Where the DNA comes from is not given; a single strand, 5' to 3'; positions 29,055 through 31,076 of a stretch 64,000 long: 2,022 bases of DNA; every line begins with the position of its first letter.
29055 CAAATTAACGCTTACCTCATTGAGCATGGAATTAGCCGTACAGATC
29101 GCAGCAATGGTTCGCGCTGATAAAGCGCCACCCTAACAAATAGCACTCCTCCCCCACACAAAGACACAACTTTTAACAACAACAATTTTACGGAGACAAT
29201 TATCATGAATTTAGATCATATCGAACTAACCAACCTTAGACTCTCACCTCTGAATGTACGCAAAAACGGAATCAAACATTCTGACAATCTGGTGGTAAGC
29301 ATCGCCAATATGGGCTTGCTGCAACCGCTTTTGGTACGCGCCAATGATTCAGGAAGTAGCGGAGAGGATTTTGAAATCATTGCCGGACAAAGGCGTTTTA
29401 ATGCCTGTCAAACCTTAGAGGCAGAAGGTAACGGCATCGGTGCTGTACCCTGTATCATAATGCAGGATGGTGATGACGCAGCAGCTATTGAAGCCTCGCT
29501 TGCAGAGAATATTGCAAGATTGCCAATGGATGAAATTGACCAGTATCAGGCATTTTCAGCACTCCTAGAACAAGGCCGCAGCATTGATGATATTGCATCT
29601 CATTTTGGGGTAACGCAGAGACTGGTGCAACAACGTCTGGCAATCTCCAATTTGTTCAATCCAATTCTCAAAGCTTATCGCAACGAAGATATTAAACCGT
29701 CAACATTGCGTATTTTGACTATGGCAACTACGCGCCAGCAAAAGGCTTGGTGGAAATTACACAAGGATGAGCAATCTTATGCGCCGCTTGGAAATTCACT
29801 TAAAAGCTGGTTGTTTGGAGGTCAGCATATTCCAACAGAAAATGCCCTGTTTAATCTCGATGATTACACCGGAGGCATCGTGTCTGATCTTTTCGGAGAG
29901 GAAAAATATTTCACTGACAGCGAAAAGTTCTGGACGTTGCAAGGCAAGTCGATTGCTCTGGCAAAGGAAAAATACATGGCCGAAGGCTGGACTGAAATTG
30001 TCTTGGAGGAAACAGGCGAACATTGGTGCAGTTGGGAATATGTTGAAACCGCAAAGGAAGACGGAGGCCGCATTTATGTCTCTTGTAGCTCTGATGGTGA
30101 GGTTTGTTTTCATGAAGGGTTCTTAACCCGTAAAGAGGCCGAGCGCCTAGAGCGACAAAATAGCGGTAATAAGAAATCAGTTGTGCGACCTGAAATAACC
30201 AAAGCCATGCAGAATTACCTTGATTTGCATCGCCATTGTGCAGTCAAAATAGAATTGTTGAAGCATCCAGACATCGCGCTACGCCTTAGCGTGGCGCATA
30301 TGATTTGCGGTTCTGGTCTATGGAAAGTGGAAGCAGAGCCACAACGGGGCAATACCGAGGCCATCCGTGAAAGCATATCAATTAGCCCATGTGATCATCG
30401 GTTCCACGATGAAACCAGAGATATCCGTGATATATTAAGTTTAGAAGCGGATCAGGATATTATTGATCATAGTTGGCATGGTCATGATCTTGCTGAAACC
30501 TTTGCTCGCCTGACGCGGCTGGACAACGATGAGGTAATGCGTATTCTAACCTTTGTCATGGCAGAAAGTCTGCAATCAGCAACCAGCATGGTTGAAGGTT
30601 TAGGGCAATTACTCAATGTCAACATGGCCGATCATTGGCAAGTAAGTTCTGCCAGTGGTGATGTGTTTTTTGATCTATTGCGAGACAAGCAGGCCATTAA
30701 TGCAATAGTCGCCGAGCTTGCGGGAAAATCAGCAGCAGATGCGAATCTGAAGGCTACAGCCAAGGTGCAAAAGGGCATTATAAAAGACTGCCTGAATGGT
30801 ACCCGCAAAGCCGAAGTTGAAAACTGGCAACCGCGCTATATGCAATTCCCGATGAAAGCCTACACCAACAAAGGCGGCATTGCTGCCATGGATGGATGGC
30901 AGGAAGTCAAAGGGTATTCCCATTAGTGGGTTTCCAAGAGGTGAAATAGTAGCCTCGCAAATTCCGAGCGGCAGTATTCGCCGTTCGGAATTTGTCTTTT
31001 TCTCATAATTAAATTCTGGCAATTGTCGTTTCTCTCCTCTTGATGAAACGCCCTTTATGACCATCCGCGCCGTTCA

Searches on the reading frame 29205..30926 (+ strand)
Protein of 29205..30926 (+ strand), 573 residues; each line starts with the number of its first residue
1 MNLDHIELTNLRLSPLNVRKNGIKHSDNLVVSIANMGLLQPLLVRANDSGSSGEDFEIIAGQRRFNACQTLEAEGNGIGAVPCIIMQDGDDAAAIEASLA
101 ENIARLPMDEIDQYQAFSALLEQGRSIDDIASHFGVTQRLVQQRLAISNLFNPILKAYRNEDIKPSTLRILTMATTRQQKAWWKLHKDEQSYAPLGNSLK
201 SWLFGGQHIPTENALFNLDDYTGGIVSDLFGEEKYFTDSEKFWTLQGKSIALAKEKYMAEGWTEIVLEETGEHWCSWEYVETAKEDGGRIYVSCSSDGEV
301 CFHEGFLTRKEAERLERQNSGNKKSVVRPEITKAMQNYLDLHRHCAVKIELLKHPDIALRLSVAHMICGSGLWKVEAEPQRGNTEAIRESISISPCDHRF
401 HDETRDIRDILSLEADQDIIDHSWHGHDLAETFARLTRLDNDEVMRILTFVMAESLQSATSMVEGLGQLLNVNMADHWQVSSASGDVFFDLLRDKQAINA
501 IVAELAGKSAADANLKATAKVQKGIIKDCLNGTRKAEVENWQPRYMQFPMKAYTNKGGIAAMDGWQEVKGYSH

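Call 34: search_protein_families(library=pfam, proteins=[window:29205-30926:+], max_evalue=0.001)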
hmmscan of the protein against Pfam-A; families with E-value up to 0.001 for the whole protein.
window:29205-30926:+ (573 aa): 1 family
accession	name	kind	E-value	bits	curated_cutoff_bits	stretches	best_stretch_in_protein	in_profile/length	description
PF02195.25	ParB_N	-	6.7e-12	45.7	26.3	1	3-103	3-94/95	ParB N-terminal domain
